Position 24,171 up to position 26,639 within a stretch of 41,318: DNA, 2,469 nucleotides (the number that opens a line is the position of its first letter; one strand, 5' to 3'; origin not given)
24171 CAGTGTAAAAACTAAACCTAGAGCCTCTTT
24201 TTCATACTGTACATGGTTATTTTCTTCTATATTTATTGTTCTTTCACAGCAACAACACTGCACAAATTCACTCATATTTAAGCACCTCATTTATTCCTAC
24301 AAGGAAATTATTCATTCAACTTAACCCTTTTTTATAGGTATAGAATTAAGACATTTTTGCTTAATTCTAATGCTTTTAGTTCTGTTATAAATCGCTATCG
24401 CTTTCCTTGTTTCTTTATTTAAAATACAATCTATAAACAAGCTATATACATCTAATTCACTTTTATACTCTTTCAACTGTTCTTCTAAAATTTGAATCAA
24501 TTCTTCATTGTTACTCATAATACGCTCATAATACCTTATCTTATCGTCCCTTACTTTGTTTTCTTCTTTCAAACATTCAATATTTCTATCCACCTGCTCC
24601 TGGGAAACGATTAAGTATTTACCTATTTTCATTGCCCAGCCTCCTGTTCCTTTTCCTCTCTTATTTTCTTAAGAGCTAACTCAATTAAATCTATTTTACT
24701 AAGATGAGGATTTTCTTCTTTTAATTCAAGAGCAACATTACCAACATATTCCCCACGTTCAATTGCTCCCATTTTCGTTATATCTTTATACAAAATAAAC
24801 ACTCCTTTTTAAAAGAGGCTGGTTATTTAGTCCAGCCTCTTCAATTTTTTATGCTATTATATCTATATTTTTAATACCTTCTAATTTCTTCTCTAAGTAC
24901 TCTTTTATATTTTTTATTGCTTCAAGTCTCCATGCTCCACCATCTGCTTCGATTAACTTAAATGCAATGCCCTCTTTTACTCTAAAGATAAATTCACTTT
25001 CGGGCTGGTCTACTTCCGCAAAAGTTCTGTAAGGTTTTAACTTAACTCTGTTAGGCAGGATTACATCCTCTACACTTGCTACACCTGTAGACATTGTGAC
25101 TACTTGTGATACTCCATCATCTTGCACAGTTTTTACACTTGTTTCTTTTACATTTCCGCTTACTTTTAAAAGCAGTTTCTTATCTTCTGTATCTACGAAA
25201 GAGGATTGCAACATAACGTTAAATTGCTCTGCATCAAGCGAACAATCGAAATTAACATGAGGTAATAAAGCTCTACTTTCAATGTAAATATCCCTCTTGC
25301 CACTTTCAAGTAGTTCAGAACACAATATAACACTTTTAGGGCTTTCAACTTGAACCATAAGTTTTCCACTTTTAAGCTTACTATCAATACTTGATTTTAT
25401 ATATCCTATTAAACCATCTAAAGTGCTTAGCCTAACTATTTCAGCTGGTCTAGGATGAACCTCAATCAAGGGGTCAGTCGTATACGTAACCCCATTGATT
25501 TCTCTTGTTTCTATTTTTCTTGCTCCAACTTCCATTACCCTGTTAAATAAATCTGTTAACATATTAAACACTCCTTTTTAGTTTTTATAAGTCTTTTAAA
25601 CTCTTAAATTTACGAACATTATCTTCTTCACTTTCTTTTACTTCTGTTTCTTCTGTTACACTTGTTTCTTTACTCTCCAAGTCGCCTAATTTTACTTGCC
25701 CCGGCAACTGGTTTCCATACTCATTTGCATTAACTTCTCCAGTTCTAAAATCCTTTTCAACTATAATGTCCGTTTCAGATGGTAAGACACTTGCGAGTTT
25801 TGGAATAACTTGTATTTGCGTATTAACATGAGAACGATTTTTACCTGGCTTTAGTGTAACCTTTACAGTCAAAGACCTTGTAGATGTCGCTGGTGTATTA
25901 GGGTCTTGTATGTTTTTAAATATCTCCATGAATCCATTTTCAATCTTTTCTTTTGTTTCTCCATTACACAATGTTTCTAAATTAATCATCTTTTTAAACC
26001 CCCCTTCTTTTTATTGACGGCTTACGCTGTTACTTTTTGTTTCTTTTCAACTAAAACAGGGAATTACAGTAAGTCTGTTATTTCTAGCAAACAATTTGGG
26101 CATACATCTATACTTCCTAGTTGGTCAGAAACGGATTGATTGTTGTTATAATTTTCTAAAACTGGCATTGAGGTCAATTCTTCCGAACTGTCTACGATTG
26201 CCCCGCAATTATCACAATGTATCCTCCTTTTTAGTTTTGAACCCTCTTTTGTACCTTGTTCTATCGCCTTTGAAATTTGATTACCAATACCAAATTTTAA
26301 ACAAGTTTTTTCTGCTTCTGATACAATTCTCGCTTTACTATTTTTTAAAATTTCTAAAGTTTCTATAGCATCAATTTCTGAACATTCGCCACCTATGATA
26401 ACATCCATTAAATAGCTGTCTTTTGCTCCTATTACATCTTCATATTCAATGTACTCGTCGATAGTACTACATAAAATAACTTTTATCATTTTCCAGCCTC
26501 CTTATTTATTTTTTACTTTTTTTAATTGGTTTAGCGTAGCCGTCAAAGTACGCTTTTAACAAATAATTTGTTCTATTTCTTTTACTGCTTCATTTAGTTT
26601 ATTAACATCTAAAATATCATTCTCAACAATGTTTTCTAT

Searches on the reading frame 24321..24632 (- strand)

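Call 7: search_protein_families(library=pfam, proteins=[window:24321-24632:-], max_evalue=1)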
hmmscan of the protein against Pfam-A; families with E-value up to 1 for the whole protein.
window:24321-24632:- (103 aa): 2 families
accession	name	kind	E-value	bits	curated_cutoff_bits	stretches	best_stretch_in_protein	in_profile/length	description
PF13864.11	Enkurin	-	0.042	14.8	23.6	1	2-78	2-73/92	Calmodulin-binding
PF20567.3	DUF6776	-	0.094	13.2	27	1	11-44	19-52/149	Family of unknown function (DUF6776)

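Call 8: search_protein_families(library=phrogs, proteins=[window:24321-24632:-], max_evalue=0.1)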
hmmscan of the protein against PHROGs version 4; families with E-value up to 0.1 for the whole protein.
window:24321-24632:- (103 aa): 5 families
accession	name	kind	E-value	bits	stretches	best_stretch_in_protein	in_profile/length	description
phrog_5442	-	unknown function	3.1e-55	186.1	1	1-103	1-103/103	-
phrog_12681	-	unknown function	1.8e-05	26.1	1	21-97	15-91/114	-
phrog_1957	-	unknown function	0.021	15.9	0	4-28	52-77/82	-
phrog_16222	-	unknown function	0.05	14.2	1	10-90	39-117/193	-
phrog_35393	-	unknown function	0.082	13.8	0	50-79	21-51/68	-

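Call 64: search_protein_families(library=padloc, proteins=[window:24321-24632:-], max_evalue=1)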
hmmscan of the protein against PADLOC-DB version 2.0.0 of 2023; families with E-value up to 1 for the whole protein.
window:24321-24632:- (103 aa): 1 family
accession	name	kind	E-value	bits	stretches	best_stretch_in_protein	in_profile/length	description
PDLC04624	PDC-M38B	-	0.026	12.2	1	5-99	14-101/220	-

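Call 65: search_protein_families(library=ncbifam, proteins=[window:24321-24632:-], max_evalue=1)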
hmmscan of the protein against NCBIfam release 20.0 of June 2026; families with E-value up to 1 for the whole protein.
window:24321-24632:- (103 aa): 2 families
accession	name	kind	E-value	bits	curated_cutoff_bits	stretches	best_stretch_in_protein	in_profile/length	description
NF040959.1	MamA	equivalog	0.035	13.5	200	1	43-90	54-102/204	magnetosome protein MamA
NF002142.0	PRK00979.1-1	subfamily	0.15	11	287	1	9-72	128-190/306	tetrahydromethanopterin S-methyltransferase subunit H family protein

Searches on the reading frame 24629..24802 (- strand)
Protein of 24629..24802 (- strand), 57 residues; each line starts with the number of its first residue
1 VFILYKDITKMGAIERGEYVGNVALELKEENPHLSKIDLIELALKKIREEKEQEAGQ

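Call 7: search_protein_families(library=pfam, proteins=[window:24629-24802:-], max_evalue=1)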
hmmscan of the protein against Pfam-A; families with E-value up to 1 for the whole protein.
window:24629-24802:- (57 aa): 0 families

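Call 8: search_protein_families(library=phrogs, proteins=[window:24629-24802:-], max_evalue=0.1)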
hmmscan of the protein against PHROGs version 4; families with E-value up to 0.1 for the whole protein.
window:24629-24802:- (57 aa): 2 families
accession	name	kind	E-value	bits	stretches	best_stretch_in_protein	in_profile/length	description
phrog_2065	-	unknown function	1.4e-25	90.1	1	5-57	1-53/54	-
phrog_23492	-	unknown function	0.061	14.6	1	18-52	31-67/107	-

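Call 64: search_protein_families(library=padloc, proteins=[window:24629-24802:-], max_evalue=1)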
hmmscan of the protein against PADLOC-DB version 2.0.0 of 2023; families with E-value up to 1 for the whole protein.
window:24629-24802:- (57 aa): 0 families

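Call 65: search_protein_families(library=ncbifam, proteins=[window:24629-24802:-], max_evalue=1)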
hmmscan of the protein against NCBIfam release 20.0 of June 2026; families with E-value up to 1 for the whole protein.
window:24629-24802:- (57 aa): 1 family
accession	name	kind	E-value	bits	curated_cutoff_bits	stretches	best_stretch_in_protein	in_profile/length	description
NF007109.1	PRK09558.1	equivalog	0.0046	15.8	600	1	11-53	289-332/550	bifunctional UDP-sugar hydrolase/5'-nucleotidase UshA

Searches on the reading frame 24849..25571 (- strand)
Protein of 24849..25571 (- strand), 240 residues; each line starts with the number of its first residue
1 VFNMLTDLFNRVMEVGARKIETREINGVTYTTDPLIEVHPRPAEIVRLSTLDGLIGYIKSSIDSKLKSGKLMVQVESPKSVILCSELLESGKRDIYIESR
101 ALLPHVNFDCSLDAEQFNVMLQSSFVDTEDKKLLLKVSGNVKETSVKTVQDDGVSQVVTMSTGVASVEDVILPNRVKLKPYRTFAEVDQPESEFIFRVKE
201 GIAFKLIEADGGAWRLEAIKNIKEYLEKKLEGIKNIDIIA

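Call 7: search_protein_families(library=pfam, proteins=[window:24849-25571:-], max_evalue=1)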
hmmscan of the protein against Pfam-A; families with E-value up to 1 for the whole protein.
window:24849-25571:- (240 aa): 1 family
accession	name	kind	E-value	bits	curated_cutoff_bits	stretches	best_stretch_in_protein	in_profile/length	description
PF01729.25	QRPTase_C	-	0.037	14.2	23.1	1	126-163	121-159/169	Quinolinate phosphoribosyl transferase, C-terminal domain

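Call 8: search_protein_families(library=phrogs, proteins=[window:24849-25571:-], max_evalue=0.1)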
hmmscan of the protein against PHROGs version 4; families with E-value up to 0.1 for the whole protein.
window:24849-25571:- (240 aa): 2 families
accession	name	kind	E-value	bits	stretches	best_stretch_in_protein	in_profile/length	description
phrog_1029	-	unknown function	5.6e-98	328.1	1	3-240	2-238/241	-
phrog_16580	-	unknown function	3.7e-25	88.5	1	177-240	2-65/65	-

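Call 64: search_protein_families(library=padloc, proteins=[window:24849-25571:-], max_evalue=1)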
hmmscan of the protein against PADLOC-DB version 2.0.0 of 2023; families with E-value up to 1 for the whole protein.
window:24849-25571:- (240 aa): 0 families

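Call 65: search_protein_families(library=ncbifam, proteins=[window:24849-25571:-], max_evalue=1)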
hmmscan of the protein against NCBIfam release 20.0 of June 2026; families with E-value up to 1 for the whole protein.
window:24849-25571:- (240 aa): 0 families

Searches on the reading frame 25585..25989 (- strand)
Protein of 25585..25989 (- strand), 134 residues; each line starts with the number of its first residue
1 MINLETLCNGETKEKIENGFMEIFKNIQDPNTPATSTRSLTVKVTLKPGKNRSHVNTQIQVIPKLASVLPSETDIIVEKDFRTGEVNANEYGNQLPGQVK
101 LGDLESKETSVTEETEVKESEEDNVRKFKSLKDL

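Call 7: search_protein_families(library=pfam, proteins=[window:25585-25989:-], max_evalue=1)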
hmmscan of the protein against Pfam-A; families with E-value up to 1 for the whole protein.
window:25585-25989:- (134 aa): 0 families

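Call 8: search_protein_families(library=phrogs, proteins=[window:25585-25989:-], max_evalue=0.1)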
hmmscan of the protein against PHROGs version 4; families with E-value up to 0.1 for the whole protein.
window:25585-25989:- (134 aa): 1 family
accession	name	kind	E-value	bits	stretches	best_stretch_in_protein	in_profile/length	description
phrog_997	-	DNA, RNA and nucleotide metabolism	1.1e-43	149.7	1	1-128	4-131/136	replication terminator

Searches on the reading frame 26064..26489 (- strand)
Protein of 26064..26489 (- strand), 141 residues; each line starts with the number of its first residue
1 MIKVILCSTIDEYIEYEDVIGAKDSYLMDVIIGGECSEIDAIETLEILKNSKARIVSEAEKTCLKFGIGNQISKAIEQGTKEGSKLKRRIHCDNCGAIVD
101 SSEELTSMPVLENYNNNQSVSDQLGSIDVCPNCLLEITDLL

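Call 64: search_protein_families(library=padloc, proteins=[window:26064-26489:-], max_evalue=1)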
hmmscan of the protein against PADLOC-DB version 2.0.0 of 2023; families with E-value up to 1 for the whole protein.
window:26064-26489:- (141 aa): 0 families

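Call 65: search_protein_families(library=ncbifam, proteins=[window:26064-26489:-], max_evalue=1)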
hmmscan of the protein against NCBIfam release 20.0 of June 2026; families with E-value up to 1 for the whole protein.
window:26064-26489:- (141 aa): 4 families
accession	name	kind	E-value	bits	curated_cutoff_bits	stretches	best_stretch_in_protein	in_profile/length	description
TIGR03114.2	cas8u_csf1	equivalog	0.032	13.9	140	1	81-134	14-66/228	type IV CRISPR-associated protein Csf1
NF004425.0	PRK05767.1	equivalog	0.058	14.1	87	1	43-99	20-78/92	50S ribosomal protein L44e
NF006816.0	PRK09335.1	equivalog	0.059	13.7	118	1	77-103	7-34/96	30S ribosomal protein S26e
NF046121.1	lipo_SCO7460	subfamily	0.11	11.7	300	1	56-130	70-145/326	SCO7460 family lipoprotein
